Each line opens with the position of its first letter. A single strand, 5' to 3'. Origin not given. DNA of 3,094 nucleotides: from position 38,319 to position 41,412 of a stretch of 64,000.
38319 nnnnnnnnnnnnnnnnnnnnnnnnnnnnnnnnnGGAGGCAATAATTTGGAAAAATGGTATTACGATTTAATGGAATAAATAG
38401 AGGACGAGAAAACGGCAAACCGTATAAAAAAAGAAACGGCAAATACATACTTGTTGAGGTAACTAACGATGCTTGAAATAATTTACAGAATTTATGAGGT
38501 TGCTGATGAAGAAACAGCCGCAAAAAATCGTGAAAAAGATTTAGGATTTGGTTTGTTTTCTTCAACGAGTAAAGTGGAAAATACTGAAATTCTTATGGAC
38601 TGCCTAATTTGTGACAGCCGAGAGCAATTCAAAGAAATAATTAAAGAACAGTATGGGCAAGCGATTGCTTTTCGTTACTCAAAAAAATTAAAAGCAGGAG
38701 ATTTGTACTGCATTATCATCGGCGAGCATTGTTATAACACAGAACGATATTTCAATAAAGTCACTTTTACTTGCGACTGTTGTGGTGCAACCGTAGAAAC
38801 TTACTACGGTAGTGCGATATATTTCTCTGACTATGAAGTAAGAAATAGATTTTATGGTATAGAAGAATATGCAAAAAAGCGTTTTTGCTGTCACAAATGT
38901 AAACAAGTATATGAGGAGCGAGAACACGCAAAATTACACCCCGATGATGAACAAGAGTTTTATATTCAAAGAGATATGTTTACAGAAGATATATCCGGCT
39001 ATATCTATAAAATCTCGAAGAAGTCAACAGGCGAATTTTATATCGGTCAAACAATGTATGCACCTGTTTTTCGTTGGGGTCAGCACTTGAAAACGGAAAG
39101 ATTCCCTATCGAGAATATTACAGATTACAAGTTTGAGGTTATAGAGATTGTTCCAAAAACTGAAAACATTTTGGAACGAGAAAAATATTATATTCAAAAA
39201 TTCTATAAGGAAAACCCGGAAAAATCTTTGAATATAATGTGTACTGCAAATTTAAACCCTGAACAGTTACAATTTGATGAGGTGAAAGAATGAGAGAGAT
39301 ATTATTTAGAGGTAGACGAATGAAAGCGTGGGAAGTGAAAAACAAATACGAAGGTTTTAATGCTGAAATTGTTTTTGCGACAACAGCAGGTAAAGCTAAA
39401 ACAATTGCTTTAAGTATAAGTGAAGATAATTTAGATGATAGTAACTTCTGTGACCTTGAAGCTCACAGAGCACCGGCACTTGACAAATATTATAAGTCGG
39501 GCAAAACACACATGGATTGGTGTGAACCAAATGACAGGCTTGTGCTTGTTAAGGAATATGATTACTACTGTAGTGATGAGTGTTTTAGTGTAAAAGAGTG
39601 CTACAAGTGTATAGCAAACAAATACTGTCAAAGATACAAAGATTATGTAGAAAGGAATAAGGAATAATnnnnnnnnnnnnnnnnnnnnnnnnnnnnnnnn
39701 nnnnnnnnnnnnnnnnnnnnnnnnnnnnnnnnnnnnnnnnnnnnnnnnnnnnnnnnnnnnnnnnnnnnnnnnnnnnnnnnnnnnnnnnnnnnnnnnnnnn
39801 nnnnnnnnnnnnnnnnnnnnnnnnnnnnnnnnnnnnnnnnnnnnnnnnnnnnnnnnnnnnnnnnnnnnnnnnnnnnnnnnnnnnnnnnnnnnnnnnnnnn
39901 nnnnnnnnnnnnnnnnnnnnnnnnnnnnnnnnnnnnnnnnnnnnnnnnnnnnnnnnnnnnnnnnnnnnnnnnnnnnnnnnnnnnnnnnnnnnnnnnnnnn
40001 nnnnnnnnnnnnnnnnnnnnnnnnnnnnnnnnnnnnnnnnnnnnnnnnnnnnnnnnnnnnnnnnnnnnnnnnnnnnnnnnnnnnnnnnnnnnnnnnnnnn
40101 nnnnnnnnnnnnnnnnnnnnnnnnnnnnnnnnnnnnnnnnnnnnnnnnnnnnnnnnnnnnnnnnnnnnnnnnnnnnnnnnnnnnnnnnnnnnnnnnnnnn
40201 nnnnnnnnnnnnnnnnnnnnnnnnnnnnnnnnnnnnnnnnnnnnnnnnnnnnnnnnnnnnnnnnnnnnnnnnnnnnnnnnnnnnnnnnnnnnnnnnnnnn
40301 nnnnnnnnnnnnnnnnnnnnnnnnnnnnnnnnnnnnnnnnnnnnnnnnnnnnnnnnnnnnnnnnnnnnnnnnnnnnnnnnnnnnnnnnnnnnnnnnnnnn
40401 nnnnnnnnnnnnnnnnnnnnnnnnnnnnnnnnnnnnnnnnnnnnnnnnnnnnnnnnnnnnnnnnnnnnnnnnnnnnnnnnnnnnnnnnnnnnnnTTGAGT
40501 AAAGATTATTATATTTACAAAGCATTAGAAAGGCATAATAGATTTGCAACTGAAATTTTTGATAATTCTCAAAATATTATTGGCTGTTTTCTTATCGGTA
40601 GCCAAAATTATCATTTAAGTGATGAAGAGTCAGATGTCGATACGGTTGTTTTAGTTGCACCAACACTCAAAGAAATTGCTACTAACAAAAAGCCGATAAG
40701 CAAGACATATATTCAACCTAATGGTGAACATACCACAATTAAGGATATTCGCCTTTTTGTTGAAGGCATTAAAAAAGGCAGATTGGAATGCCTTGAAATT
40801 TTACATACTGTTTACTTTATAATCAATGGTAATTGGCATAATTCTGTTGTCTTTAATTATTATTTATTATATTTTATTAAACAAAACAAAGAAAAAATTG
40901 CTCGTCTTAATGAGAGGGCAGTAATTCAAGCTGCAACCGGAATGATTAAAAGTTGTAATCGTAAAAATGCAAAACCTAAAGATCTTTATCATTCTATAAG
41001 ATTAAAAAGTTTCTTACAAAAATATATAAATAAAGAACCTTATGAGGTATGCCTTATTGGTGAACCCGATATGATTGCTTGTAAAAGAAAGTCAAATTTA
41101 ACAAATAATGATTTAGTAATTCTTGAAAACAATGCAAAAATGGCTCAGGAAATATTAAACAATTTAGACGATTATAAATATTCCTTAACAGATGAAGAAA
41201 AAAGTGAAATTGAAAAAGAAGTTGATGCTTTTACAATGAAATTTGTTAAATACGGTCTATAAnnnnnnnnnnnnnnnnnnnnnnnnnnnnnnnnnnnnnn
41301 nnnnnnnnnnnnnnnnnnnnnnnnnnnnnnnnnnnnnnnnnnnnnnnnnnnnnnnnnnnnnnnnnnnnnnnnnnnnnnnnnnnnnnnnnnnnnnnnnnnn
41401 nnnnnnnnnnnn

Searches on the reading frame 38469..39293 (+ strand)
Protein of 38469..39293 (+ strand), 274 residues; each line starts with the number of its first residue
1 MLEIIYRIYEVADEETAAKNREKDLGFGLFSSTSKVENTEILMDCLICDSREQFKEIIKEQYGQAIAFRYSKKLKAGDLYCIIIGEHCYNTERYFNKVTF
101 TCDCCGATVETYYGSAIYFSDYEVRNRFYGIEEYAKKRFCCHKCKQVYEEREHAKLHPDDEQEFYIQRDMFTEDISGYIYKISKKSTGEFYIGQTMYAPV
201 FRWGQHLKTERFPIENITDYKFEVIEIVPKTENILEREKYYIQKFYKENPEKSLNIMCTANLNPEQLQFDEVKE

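Call 10: search_protein_families(library=pfam, proteins=[window:38469-39293:+], max_evalue=0.001)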
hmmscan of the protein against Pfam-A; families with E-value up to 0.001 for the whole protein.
window:38469-39293:+ (274 aa): 1 family
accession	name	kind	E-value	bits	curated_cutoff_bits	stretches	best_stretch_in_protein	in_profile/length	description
PF01541.30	GIY-YIG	-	5.9e-09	36.5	22.6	1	177-247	2-74/78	GIY-YIG catalytic domain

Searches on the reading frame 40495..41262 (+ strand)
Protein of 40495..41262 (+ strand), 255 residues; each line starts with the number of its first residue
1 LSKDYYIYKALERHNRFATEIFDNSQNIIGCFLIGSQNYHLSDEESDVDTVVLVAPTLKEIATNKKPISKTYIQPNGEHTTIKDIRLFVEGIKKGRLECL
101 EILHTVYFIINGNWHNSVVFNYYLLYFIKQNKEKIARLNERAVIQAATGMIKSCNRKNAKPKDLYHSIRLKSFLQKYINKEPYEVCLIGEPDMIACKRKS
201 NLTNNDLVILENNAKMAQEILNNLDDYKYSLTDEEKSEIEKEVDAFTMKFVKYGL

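Call 10: search_protein_families(library=pfam, proteins=[window:40495-41262:+], max_evalue=0.001)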
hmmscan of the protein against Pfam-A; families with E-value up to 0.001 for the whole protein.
window:40495-41262:+ (255 aa): 1 family
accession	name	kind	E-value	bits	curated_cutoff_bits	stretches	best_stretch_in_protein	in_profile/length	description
PF18765.7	Polbeta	-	0.00039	21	26.9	0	19-61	4-48/93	Polymerase beta, Nucleotidyltransferase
